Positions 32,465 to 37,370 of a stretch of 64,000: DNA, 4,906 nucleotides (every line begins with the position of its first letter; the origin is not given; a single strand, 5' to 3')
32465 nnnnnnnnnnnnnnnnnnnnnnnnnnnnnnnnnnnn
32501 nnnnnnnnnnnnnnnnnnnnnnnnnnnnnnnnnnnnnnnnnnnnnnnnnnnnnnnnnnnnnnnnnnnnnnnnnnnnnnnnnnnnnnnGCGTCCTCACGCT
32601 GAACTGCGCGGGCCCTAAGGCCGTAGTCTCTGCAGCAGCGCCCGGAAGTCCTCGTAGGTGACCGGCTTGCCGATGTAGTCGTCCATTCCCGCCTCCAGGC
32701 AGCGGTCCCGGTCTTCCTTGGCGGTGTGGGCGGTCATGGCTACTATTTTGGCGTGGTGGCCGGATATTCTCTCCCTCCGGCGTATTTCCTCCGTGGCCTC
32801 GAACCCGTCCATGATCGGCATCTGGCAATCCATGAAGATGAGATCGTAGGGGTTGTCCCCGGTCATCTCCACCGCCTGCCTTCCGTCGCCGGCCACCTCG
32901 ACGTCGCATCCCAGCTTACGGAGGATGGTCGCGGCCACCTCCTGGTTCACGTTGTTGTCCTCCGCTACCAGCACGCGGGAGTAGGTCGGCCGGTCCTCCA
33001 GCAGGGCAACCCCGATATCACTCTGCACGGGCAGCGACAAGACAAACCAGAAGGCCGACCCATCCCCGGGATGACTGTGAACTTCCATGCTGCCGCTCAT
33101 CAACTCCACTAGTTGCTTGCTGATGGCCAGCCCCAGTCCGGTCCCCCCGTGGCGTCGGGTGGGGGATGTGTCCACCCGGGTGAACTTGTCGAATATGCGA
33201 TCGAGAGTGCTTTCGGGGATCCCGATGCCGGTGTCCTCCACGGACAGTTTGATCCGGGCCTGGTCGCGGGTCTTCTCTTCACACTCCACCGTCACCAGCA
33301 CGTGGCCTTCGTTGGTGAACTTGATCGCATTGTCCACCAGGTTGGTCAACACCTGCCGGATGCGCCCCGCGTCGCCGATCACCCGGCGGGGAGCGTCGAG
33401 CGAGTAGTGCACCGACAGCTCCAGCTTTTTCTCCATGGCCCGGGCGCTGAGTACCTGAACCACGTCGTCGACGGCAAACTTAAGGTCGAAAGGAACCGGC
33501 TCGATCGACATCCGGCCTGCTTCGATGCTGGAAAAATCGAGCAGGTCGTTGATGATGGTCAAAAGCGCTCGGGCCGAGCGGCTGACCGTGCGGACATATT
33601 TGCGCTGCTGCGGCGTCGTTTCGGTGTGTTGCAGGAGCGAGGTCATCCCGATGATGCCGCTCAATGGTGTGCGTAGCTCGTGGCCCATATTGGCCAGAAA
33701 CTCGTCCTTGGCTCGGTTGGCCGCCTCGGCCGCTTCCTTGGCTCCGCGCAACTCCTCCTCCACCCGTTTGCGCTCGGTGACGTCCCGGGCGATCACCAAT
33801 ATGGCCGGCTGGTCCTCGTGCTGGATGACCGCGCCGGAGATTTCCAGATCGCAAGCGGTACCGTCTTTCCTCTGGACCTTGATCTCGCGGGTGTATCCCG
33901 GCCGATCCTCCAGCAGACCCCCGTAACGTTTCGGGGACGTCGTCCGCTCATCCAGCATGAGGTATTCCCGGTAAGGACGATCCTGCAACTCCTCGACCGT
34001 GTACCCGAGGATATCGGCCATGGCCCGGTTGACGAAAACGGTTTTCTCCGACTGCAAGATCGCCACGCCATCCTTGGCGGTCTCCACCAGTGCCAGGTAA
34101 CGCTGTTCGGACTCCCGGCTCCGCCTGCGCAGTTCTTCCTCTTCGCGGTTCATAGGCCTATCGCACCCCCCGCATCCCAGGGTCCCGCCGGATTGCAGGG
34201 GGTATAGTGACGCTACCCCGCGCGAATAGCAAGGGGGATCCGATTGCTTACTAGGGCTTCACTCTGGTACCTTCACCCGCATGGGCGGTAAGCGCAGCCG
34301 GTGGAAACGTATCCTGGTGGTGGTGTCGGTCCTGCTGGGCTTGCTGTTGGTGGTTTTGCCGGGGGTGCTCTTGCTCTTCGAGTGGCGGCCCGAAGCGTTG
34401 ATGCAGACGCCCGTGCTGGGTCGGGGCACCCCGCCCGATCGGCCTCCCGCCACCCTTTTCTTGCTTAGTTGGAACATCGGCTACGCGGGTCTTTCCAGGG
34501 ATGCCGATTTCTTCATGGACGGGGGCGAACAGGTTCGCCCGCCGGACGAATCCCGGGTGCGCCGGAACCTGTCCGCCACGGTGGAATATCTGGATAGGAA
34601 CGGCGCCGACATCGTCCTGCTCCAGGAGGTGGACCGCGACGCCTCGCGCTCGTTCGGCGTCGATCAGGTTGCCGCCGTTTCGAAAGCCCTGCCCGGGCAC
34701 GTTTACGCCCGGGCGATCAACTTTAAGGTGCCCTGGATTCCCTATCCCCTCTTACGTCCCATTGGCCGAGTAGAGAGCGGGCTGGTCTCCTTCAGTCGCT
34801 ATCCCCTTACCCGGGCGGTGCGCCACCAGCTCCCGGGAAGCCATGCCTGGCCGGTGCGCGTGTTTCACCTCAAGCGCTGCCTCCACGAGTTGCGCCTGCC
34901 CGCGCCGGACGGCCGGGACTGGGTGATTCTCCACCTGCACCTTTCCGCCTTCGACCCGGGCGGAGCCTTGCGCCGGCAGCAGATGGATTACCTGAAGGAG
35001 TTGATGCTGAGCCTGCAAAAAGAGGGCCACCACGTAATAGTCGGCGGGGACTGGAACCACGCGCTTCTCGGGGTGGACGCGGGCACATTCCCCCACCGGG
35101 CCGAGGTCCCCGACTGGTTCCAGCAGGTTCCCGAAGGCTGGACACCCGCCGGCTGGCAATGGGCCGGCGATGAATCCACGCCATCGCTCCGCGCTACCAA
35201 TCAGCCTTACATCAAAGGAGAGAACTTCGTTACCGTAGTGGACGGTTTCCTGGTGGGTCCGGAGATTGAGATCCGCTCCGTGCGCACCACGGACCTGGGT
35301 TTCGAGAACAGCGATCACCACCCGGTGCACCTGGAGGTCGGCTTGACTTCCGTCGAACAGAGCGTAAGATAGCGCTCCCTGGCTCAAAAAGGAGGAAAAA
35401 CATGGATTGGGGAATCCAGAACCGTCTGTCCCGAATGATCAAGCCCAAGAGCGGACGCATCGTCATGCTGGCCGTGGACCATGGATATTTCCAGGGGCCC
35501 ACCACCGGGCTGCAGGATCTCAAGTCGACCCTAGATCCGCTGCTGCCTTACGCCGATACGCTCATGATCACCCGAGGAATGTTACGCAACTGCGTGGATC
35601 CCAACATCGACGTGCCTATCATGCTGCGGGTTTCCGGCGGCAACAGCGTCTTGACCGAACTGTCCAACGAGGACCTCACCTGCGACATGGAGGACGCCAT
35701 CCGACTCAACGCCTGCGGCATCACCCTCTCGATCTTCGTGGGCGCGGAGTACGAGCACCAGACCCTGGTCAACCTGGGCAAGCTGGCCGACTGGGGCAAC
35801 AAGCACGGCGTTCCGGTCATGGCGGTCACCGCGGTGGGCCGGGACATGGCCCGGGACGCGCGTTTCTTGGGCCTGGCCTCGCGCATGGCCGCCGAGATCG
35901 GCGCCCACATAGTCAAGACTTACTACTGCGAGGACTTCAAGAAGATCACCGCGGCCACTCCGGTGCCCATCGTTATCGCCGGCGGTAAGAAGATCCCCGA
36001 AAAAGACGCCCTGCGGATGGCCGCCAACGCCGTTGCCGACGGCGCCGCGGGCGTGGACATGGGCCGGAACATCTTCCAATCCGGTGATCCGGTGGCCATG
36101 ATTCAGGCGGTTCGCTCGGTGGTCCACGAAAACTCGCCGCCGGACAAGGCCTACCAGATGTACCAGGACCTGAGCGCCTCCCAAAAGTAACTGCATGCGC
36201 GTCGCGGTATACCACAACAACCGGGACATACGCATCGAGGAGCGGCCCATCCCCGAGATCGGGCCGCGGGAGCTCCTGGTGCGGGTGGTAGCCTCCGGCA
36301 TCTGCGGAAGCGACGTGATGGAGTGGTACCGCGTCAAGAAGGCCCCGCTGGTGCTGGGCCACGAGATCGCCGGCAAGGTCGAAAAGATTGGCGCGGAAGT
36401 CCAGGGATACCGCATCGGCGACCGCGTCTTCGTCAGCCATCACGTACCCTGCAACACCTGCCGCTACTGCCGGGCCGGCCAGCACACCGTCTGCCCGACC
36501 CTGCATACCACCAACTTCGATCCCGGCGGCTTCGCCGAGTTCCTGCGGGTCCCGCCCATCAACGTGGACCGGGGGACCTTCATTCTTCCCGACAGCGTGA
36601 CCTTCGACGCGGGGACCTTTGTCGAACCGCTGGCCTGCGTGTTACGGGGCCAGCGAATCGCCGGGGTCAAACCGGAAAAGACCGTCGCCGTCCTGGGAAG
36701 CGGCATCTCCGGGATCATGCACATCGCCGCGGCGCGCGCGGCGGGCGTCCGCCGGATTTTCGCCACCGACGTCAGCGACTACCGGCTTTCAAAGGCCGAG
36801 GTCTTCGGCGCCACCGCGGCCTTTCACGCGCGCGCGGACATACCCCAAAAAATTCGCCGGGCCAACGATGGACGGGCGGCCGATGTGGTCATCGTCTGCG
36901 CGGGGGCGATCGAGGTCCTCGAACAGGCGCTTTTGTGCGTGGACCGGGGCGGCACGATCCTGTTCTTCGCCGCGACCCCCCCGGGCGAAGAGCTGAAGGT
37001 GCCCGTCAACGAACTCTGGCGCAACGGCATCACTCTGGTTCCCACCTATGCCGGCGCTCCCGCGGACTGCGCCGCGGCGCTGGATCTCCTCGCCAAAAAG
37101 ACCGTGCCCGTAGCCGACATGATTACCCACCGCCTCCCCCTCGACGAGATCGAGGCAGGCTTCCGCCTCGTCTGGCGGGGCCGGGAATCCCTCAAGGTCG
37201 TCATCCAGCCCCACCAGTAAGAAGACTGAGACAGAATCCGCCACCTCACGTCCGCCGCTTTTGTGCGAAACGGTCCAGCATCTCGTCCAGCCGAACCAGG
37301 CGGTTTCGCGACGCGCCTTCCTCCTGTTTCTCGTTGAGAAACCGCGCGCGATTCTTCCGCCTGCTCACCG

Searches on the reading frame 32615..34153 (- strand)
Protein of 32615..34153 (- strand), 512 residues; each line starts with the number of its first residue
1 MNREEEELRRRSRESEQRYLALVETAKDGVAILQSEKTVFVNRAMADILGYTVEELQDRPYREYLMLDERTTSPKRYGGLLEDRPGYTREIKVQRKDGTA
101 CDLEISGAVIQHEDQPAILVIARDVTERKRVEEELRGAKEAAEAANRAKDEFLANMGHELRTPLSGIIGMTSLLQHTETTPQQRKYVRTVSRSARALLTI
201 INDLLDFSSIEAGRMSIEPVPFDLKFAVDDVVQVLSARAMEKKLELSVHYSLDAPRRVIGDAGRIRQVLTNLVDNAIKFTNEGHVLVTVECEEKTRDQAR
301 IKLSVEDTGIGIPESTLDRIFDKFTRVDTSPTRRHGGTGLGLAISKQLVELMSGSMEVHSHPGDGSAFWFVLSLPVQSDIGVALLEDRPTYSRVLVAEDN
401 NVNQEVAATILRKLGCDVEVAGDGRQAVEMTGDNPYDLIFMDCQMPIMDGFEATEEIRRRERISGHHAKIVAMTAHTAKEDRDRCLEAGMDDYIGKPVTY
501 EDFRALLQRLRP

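Call 11: search_protein_families(library=pfam, proteins=[window:32615-34153:-], max_evalue=0.001)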
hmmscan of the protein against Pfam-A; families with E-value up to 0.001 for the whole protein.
window:32615-34153:- (512 aa): 9 families
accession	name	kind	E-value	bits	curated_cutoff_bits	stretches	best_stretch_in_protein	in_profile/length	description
PF02518.31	HATPase_c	-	6.8e-32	110.7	26.4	1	260-374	1-109/111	Histidine kinase-, DNA gyrase B-, and HSP90-like ATPase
PF00072.30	Response_reg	-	3.4e-28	98.5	30.2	1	394-507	1-110/111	Response regulator receiver domain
PF00512.31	HisKA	-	7.2e-22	77.7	26.9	1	148-213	1-66/66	His Kinase A (phospho-acceptor) domain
PF13426.13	PAS_9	-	9.1e-10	39.2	27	1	28-127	2-103/103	PAS domain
PF08447.18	PAS_3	-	1.4e-08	35.3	25.6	1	39-115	2-80/89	PAS fold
PF00989.32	PAS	-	2e-08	34.6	22.6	1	18-125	2-113/113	PAS fold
PF13188.13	PAS_8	-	4e-06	27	21.8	1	17-58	1-43/65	PAS domain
PF08448.16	PAS_4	-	0.00025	21.7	23.1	1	38-130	17-110/110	PAS fold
PF13589.12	HATPase_c_3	-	0.00089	19.7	25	0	267-343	5-78/137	Histidine kinase-, DNA gyrase B-, and HSP90-like ATPase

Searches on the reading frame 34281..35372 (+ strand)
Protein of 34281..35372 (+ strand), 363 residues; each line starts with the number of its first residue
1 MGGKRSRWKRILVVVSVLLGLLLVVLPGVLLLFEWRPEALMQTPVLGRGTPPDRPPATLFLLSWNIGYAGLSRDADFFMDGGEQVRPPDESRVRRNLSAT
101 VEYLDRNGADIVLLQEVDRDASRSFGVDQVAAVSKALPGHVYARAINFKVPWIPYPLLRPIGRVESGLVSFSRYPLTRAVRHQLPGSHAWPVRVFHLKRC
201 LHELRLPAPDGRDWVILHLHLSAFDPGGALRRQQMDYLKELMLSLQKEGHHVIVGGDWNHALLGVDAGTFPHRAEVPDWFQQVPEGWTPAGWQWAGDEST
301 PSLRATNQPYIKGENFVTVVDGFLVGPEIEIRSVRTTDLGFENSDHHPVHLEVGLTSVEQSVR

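Call 11: search_protein_families(library=pfam, proteins=[window:34281-35372:+], max_evalue=0.001)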
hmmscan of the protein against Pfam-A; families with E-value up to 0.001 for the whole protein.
window:34281-35372:+ (363 aa): 1 family
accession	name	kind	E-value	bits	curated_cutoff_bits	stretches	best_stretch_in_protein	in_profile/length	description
PF03372.29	Exo_endo_phos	-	3.3e-12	47.1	24.5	1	62-300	1-190/225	Endonuclease/Exonuclease/phosphatase family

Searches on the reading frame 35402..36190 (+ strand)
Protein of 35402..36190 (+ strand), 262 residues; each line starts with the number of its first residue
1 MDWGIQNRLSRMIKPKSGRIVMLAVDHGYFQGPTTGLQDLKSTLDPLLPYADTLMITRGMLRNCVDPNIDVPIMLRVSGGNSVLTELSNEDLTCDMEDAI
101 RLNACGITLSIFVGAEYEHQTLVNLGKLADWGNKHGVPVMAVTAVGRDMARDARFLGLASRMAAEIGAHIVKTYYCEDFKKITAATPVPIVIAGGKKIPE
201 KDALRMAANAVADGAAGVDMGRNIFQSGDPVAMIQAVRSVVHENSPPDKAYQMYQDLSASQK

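Call 11: search_protein_families(library=pfam, proteins=[window:35402-36190:+], max_evalue=0.001)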
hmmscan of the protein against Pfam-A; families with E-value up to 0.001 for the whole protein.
window:35402-36190:+ (262 aa): 1 family
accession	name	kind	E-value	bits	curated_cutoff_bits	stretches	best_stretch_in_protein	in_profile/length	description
PF01791.15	DeoC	-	6.1e-25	88.6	23.8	1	20-227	1-229/229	DeoC/LacD family aldolase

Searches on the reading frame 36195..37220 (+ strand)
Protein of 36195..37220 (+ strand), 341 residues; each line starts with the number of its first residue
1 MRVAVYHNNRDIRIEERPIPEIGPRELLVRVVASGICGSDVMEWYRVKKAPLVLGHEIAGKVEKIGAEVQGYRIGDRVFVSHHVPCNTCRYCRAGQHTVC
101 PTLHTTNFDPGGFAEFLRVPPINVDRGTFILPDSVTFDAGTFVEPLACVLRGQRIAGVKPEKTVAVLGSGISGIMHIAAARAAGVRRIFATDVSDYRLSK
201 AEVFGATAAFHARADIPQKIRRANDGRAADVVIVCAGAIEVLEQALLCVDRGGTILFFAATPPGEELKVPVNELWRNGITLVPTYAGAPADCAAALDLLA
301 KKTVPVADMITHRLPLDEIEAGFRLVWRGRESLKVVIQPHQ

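Call 11: search_protein_families(library=pfam, proteins=[window:36195-37220:+], max_evalue=0.001)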
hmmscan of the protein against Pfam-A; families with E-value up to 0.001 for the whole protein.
window:36195-37220:+ (341 aa): 3 families
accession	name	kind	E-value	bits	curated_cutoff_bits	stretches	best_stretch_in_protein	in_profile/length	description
PF08240.17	ADH_N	-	4.5e-27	94.8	23.5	1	23-121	1-96/104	Alcohol dehydrogenase GroES-like domain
PF00107.32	ADH_zinc_N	-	2.7e-24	86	31.8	1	173-300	3-128/129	Zinc-binding dehydrogenase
PF16912.11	Glu_dehyd_C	-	1.6e-06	28.2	34.9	1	152-338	23-210/211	Glucose dehydrogenase C-terminus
